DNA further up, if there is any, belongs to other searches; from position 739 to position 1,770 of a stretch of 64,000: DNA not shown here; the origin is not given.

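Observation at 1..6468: Self-contained PQQ dehydrogenase to oxidase electron-transfer module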

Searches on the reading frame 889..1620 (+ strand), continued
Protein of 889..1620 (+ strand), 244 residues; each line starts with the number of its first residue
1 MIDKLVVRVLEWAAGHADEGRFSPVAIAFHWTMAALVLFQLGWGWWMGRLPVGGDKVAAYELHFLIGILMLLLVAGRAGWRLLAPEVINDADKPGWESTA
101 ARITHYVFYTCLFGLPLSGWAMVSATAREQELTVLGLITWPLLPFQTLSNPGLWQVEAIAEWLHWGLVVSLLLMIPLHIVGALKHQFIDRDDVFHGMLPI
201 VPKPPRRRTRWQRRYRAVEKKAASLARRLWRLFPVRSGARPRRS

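Call 32: get_annotated_region(hit=H1, flank=10000)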
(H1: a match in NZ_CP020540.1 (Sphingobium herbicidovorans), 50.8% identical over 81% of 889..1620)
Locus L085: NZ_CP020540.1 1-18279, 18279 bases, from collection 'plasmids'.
description: Sphingobium herbicidovorans strain MH plasmid pSHV1, complete sequence
organism: Sphingobium herbicidovorans (NCBI taxid 76947)
taxonomy: Bacteria; Pseudomonadota; Alphaproteobacteria; Sphingomonadales; Sphingomonadaceae; Sphingobium; Sphingobium herbicidovorans
host: -; source: cell culture,soil; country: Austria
typing (MOB-suite, as given by PLSDB): conjugative; replicon rep_cluster_647; relaxase MOBF; mating-pair formation MPF_F
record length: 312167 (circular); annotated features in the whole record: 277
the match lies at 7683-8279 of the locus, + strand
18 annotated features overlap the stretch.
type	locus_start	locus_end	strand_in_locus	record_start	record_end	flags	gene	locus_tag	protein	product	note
CDS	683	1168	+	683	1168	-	-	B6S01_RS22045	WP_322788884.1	hypothetical protein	-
CDS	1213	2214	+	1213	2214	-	-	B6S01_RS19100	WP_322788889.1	ATP-binding protein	-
CDS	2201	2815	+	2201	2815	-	fixJ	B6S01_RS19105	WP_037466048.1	response regulator FixJ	GO:0000160 - phosphorelay signal transduction system [Evidence IEA]; GO:0045893 - positive regulation of DNA-templated ...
CDS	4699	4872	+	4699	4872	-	-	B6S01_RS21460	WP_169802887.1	DUF6771 family protein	-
CDS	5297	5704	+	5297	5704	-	-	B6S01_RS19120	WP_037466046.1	type II toxin-antitoxin system VapC family toxin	-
CDS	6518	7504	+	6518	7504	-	-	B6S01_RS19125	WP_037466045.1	TerC family protein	-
CDS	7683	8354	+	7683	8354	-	-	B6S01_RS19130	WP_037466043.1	cytochrome b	GO:0022904 - respiratory electron transport chain [Evidence IEA]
CDS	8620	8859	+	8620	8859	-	-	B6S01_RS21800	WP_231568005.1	hypothetical protein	-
CDS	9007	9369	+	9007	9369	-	-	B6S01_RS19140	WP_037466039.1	cytochrome c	-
CDS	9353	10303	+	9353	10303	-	coxB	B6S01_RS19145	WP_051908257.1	cytochrome c oxidase subunit II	-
CDS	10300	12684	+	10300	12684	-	-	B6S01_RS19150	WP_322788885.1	cbb3-type cytochrome c oxidase subunit I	GO:0009060 - aerobic respiration [Evidence IEA]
CDS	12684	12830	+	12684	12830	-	-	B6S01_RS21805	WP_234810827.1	hypothetical protein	-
CDS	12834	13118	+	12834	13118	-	-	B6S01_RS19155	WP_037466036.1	hypothetical protein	-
CDS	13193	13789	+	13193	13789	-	-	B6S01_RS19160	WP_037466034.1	DedA family protein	GO:0055085 - transmembrane transport [Evidence IEA]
CDS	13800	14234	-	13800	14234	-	-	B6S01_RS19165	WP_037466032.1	VOC family protein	-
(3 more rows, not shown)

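Call 46: find_homologous_proteins(query=A3, max_evalue=1e-10)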
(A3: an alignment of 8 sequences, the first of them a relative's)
Query A3 (8 sequences) (226 aa, profile of the alignment): 5332 proteins with E <= 1e-10 among 8000 candidates; the best 120 are listed.
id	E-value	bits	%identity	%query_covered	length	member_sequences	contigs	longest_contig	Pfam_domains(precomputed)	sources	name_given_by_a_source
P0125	1.5e-85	304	100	100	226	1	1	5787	PF01292.27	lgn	-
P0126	2.7e-85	304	54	84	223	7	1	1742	PF01292.27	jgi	jgi:cytochrome b561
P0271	5.5e-79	283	54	84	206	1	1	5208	PF01292.27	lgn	-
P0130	3.6e-78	280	37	81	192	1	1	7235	PF01292.27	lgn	-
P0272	1.1e-77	279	54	84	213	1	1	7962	PF01292.27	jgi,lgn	-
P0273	2.6e-77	277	78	90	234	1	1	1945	PF01292.27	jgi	jgi:cytochrome b561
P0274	2.3e-76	274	53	88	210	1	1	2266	PF01292.27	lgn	-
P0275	2.9e-76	274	54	84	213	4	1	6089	PF01292.27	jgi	jgi:cytochrome b561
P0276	4.7e-76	273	78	89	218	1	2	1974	PF01292.27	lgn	-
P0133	5.2e-76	273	38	80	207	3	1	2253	PF01292.27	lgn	-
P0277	3.1e-75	271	51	85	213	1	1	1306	PF01292.27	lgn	-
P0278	4.9e-75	270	54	92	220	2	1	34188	PF01292.27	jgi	jgi:cytochrome b561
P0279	3.5e-74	267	53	84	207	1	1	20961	PF01292.27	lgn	-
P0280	2.3e-73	265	45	89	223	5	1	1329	PF01292.27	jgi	jgi:cytochrome b561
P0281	3.6e-73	264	37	81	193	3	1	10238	PF01292.27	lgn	-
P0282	1.5e-71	259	48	85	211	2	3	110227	PF01292.27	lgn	-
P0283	5.0e-71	257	45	91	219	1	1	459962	PF01292.27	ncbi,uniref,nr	ncbi:cytochrome b [Sphingosinicella sp. CPCC 101087]|uniref:cytochrome b n=1 Tax=Sphingosinicella sp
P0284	5.0e-71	257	53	84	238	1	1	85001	PF01292.27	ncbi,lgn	-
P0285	1.3e-70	256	41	83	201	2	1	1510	PF01292.27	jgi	-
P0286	1.6e-70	255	39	82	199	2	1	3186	PF01292.27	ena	-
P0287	1.8e-70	255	49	85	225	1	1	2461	PF01292.27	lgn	-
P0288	1.8e-70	255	44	86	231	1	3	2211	PF01292.27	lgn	-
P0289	1.8e-70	255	47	85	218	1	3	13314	PF01292.27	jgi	jgi:cytochrome b561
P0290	1.9e-70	255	43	91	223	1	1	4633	PF01292.27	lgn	-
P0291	2.3e-70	255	36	83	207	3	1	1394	PF01292.27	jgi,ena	jgi:cytochrome b561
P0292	3.6e-70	254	50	83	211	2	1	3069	PF01292.27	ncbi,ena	-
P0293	3.9e-70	254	43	91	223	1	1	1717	PF01292.27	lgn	-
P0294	6.3e-70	253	49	85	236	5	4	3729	PF01292.27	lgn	-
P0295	1.2e-69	252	39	81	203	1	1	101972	PF01292.27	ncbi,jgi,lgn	ncbi:MAG TPA: cytochrome b [Caulobacteraceae bacterium]|jgi:cytochrome b561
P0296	1.5e-69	252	42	82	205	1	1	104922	PF01292.27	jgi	jgi:cytochrome b561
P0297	5.2e-69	250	38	81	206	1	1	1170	PF01292.27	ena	-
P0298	5.6e-69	250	43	91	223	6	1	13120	PF01292.27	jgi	jgi:cytochrome b561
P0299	6.8e-69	250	42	91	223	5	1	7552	PF01292.27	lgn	-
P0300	9.7e-69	249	38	81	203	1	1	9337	PF01292.27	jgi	jgi:cytochrome b561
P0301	9.7e-69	249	39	80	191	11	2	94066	PF01292.27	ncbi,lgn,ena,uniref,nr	ncbi:MAG: cytochrome b [Euryhalocaulis sp.]|uniref:cytochrome b n=1 Tax=Euryhalocaulis sp. TaxID=274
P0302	9.9e-69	249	37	82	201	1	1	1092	PF01292.27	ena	-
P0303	1.3e-68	249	42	81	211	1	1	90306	PF01292.27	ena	-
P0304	1.5e-68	249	39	83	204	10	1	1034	PF01292.27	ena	-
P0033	1.5e-68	249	47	81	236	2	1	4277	PF01292.27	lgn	-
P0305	1.7e-68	249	40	81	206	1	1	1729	PF01292.27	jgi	jgi:cytochrome b561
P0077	1.7e-68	249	43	84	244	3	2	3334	PF01292.27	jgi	jgi:cytochrome b561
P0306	2.1e-68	248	45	80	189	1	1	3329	PF01292.27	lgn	-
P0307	3.5e-68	248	43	82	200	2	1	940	PF01292.27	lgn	-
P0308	3.7e-68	247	39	83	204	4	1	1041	PF01292.27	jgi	jgi:cytochrome b561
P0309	3.8e-68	247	40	79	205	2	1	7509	PF01292.27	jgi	jgi:cytochrome b561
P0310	4.3e-68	247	40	81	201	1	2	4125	PF01292.27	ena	-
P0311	5.1e-68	247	40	81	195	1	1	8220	PF01292.27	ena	-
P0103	5.1e-68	247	48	85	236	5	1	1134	PF01292.27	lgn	-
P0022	5.9e-68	247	50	81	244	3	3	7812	PF01292.27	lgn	-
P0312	6.3e-68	247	37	82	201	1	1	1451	PF01292.27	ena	-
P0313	6.4e-68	247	37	83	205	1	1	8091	PF01292.27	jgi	jgi:cytochrome b561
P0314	6.6e-68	247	45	87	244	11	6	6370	PF01292.27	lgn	-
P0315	8.2e-68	246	39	82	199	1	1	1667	PF01292.27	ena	-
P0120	9.1e-68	246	44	87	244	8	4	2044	PF01292.27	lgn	-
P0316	1.1e-67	246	46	81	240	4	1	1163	PF01292.27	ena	-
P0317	1.3e-67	246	37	86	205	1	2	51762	PF01292.27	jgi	jgi:cytochrome b561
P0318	1.7e-67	245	39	85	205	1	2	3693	PF01292.27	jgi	jgi:cytochrome b561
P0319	1.9e-67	245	39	82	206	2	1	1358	PF01292.27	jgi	jgi:cytochrome b561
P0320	2.1e-67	245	41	81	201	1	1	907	PF01292.27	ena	-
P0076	2.2e-67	245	50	81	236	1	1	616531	PF01292.27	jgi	jgi:cytochrome b561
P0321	3.0e-67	244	37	82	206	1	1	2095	PF01292.27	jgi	jgi:cytochrome b561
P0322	3.1e-67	244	49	85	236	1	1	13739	PF01292.27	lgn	-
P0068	3.1e-67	244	47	83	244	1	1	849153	PF01292.27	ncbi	ncbi:cytochrome b [Caulobacter sp. LARHSG274]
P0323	3.4e-67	244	37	83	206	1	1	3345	PF01292.27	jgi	jgi:cytochrome b561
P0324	3.4e-67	244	38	82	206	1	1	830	PF01292.27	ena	-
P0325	3.7e-67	244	36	92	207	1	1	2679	PF01292.27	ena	-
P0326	4.0e-67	244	40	79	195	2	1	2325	PF01292.27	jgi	-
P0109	4.4e-67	244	49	85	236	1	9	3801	PF01292.27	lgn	-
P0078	4.7e-67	244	49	85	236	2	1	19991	PF01292.27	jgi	-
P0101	5.0e-67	244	45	81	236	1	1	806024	PF01292.27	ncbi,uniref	ncbi:cytochrome b [Brevundimonas sp. VNH65]|uniref:cytochrome b n=1 Tax=Brevundimonas sp. VNH65 TaxI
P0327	5.6e-67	244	44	82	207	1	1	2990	PF01292.27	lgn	-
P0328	5.8e-67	244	36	85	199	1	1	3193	PF01292.27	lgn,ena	-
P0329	5.8e-67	244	37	82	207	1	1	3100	PF01292.27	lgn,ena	-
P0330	5.9e-67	244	48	85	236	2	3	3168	PF01292.27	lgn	-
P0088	6.2e-67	243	49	81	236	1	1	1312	PF01292.27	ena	-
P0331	6.5e-67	243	40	84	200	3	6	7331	PF01292.27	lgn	-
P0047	7.8e-67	243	45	84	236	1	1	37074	PF01292.27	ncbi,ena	-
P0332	8.0e-67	243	38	83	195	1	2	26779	PF01292.27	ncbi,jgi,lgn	jgi:cytochrome b561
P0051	8.5e-67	243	44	84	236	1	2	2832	PF01292.27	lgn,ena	-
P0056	8.6e-67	243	44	84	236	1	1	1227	PF01292.27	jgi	-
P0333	9.6e-67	243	44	82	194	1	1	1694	PF01292.27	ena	-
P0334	9.9e-67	243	43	83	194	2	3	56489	PF01292.27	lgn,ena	-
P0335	1.0e-66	243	43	82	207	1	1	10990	PF01292.27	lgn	-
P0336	1.1e-66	243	37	88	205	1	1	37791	PF01292.27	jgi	jgi:cytochrome b561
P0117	1.1e-66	243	48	83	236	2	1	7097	PF01292.27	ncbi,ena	-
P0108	1.2e-66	243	49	81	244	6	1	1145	PF01292.27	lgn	-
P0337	1.3e-66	242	40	83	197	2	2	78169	PF01292.27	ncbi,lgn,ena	-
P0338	1.4e-66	242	50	85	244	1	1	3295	PF01292.27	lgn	-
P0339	1.6e-66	242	43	91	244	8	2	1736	PF01292.27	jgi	jgi:cytochrome b561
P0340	1.7e-66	242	38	83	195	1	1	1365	PF01292.27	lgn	-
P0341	1.8e-66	242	38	80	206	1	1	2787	PF01292.27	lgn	-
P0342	1.9e-66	242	46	91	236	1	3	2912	PF01292.27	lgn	-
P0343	1.9e-66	242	39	80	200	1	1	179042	PF01292.27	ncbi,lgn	ncbi:MAG: cytochrome b [Pseudomonadota bacterium]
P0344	2.1e-66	242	41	82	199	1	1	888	PF01292.27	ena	-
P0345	2.4e-66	242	46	89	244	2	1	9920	PF01292.27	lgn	-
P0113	2.4e-66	242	48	85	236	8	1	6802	PF01292.27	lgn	-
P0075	2.7e-66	241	47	85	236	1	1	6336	PF01292.27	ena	-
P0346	2.7e-66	241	37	85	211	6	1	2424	PF01292.27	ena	-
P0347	2.8e-66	241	39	83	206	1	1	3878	PF01292.27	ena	-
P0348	2.8e-66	241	38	80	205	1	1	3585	PF01292.27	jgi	jgi:cytochrome b561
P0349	2.9e-66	241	46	88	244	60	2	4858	PF01292.27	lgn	-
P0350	3.5e-66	241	37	81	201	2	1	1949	PF01292.27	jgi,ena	-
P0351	3.7e-66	241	45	87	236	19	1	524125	PF01292.27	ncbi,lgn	ncbi:MAG: cytochrome b [Janthinobacterium lividum]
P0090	4.2e-66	241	43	87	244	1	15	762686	PF01292.27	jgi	jgi:cytochrome b561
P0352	5.1e-66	240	45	85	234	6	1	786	PF01292.27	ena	-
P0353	5.3e-66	240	46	88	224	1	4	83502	PF01292.27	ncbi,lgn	-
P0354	5.4e-66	240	36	84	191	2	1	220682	PF01292.27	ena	-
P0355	5.7e-66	240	47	85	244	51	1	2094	PF01292.27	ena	-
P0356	6.0e-66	240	39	85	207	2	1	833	PF01292.27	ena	-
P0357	6.9e-66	240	39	84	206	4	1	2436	PF01292.27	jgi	-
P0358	7.4e-66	240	36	84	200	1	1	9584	PF01292.27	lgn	-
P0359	7.5e-66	240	37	82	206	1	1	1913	PF01292.27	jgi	jgi:cytochrome b561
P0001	7.7e-66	240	45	85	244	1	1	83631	PF01292.27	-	-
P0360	8.5e-66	240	36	84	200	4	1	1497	PF01292.27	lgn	-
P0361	8.6e-66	240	39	83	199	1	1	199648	PF01292.27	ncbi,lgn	-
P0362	8.8e-66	240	38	85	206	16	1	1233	PF01292.27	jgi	jgi:cytochrome b561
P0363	9.5e-66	240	37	85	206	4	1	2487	PF01292.27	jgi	jgi:cytochrome b561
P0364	9.6e-66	240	39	83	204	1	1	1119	PF01292.27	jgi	jgi:cytochrome b561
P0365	1.0e-65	239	45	83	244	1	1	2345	PF01292.27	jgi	jgi:cytochrome b561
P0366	1.2e-65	239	61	86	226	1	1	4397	PF01292.27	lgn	-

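Call 47: find_encoding_contigs(protein=P0283, flank=9000, max_places=1)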
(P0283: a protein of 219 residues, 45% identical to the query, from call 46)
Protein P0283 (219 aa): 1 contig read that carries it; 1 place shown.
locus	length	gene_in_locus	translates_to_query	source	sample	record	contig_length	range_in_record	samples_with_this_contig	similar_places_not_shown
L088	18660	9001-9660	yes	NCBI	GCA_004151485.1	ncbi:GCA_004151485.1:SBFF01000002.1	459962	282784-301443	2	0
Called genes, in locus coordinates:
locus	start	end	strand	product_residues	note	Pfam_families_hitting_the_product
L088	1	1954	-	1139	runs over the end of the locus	PF13620:CarboxypepD_reg, PF13715:CarbopepD_reg_2 (weak), PF07715:Plug (faint), PF25183:OMP_b-brl_4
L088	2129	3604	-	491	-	PF10423:AMNp_N, PF01048:PNP_UDP_1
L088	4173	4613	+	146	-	PF07238:PilZ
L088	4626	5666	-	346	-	PF01699:Na_Ca_ex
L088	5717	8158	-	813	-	PF01011:PQQ, PF13360:PQQ_2 (weak)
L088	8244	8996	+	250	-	PF09678:Caa3_CtaG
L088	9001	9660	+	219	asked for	PF01292:Ni_hydr_CYTB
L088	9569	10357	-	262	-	PF13442:Cytochrome_CBB3 (faint), PF00034:Cytochrom_C (weak)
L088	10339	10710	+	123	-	-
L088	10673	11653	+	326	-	PF00116:COX2, PF13442:Cytochrome_CBB3 (weak), PF00034:Cytochrom_C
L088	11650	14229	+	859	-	PF00115:COX1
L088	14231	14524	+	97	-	-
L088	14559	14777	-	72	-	-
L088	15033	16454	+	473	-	PF01979:Amidohydro_1, PF07969:Amidohydro_3 (weak)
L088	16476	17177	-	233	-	PF13489:Methyltransf_23 (faint), PF13847:Methyltransf_31, PF08241:Methyltransf_11, PF08242:Methyltransf_12, PF13649:Methyltransf_25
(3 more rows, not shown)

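Call 48: find_encoding_contigs(protein=P0278, flank=9000, max_places=1)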
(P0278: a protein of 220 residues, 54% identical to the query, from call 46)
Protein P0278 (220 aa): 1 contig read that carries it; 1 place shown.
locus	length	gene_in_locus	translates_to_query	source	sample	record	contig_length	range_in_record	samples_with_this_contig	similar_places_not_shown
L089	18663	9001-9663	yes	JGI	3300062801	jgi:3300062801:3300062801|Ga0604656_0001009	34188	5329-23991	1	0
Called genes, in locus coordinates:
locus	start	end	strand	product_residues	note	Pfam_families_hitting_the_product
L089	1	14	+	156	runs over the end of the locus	PF26941:DUF8292 (weak)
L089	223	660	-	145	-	PF00903:Glyoxalase, PF13669:Glyoxalase_4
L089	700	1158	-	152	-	PF08327:AHSA1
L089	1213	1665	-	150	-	PF08327:AHSA1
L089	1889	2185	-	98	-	-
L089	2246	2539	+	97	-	-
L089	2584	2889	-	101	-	-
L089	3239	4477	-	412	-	PF00487:FA_desaturase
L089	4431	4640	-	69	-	PF00313:CSD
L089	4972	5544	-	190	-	PF08327:AHSA1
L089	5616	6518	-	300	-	PF00561:Abhydrolase_1, PF12146:Hydrolase_4 (faint), PF12697:Abhydrolase_6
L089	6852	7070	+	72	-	-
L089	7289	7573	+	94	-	-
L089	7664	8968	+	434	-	PF21959:DUF6923 (faint), PF08450:SGL (faint), PF24684:Vgb_lyase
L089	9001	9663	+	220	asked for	PF01292:Ni_hydr_CYTB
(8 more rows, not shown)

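Call 49: find_encoding_contigs(protein=P0295, flank=9000, max_places=1)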
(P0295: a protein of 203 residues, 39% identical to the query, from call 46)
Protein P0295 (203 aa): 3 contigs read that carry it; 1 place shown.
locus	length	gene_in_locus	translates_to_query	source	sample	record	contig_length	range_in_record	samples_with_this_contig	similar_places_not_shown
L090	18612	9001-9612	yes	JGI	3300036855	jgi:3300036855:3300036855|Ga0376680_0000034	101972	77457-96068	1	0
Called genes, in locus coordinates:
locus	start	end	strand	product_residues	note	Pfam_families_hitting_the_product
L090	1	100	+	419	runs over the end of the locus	PF00675:Peptidase_M16, PF05193:Peptidase_M16_C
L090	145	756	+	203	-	PF13302:Acetyltransf_3, PF13420:Acetyltransf_4, PF00583:Acetyltransf_1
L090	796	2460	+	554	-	PF21815:PAS_PdeA, PF00990:GGDEF, PF00563:EAL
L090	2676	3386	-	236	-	PF02622:DUF179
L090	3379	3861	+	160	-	PF00578:AhpC-TSA, PF08534:Redoxin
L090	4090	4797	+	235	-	-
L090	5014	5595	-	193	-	PF01202:SKI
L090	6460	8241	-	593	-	PF02771:Acyl-CoA_dh_N, PF02770:Acyl-CoA_dh_M, PF00441:Acyl-CoA_dh_1, PF08028:Acyl-CoA_dh_2, PF22924:ACOX_C_alpha1, PF12806:Acyl-CoA_dh_C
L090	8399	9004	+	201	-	PF04264:YceI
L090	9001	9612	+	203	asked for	PF01292:Ni_hydr_CYTB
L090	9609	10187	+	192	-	PF04264:YceI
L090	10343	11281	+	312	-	PF01300:Sua5_yciO_yrdC, PF03481:Sua5_C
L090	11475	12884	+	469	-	PF01565:FAD_binding_4, PF02913:FAD-oxidase_C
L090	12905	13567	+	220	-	-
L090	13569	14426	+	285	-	PF00144:Beta-lactamase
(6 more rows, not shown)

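Call 50: find_encoding_contigs(protein=P0301, flank=9000, max_places=1)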
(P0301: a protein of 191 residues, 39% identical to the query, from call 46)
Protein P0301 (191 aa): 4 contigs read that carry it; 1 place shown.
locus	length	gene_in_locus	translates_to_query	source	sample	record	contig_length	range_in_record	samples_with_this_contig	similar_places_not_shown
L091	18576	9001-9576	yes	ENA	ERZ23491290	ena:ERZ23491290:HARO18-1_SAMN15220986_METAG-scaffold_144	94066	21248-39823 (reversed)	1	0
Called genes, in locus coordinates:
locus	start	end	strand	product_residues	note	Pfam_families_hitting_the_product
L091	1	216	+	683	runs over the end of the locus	PF00771:FHIPEP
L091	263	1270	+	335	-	PF13191:AAA_16 (weak), PF00448:SRP54, PF13671:AAA_33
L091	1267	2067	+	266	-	PF01656:CbiA, PF02374:ArsA_ATPase (weak), PF06564:CBP_BcsQ, PF10609:ParA, PF13614:AAA_31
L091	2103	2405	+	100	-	-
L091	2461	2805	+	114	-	-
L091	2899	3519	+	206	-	PF09685:MamF_MmsF (weak)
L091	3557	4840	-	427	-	PF04972:BON, PF00924:MS_channel_2nd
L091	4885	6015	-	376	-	PF13480:Acetyltransf_6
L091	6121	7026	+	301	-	PF00535:Glycos_transf_2, PF13641:Glyco_tranf_2_3 (weak)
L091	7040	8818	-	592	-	PF02771:Acyl-CoA_dh_N, PF02770:Acyl-CoA_dh_M, PF00441:Acyl-CoA_dh_1, PF08028:Acyl-CoA_dh_2 (weak), PF22924:ACOX_C_alpha1 (weak), PF12806:Acyl-CoA_dh_C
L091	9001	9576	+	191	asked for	PF01292:Ni_hydr_CYTB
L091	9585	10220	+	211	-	PF04264:YceI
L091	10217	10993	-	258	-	PF01571:GCV_T (weak), PF25455:Beta-barrel_CAF17_C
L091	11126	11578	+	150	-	-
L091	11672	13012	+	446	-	PF01979:Amidohydro_1, PF12890:DHOase (weak), PF07969:Amidohydro_3 (weak)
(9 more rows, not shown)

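Call 51: find_encoding_contigs(protein=P0282, flank=10000, max_places=1)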
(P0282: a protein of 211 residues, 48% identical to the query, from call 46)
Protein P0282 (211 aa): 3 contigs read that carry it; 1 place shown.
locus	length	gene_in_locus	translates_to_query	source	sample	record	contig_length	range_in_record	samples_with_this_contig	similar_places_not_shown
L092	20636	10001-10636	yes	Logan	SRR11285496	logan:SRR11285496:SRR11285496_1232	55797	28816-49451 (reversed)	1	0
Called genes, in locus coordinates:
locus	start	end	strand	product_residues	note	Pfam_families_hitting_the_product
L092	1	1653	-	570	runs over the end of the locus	PF13676:TIR_2, PF17874:TPR_MalT (faint), PF13181:TPR_8 (faint), PF13424:TPR_12 (weak)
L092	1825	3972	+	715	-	PF12770:CHAT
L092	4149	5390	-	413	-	PF13676:TIR_2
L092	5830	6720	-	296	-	PF00753:Lactamase_B, PF12706:Lactamase_B_2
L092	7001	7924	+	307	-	PF00753:Lactamase_B (weak), PF12706:Lactamase_B_2 (weak)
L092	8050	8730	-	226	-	PF06904:Extensin-like_C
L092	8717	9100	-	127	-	-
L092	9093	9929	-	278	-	PF09622:DUF2391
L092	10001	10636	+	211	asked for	PF01292:Ni_hydr_CYTB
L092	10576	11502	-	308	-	PF09678:Caa3_CtaG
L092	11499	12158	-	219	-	PF00034:Cytochrom_C (weak), PF13442:Cytochrome_CBB3 (weak)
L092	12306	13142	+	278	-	PF00116:COX2, PF00034:Cytochrom_C, PF13442:Cytochrome_CBB3 (weak)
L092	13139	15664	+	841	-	PF00115:COX1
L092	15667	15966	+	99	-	-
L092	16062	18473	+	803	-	PF01011:PQQ, PF13360:PQQ_2 (weak), PF13570:Beta-prop_ACSF4 (faint), PF13360:PQQ_2 (weak)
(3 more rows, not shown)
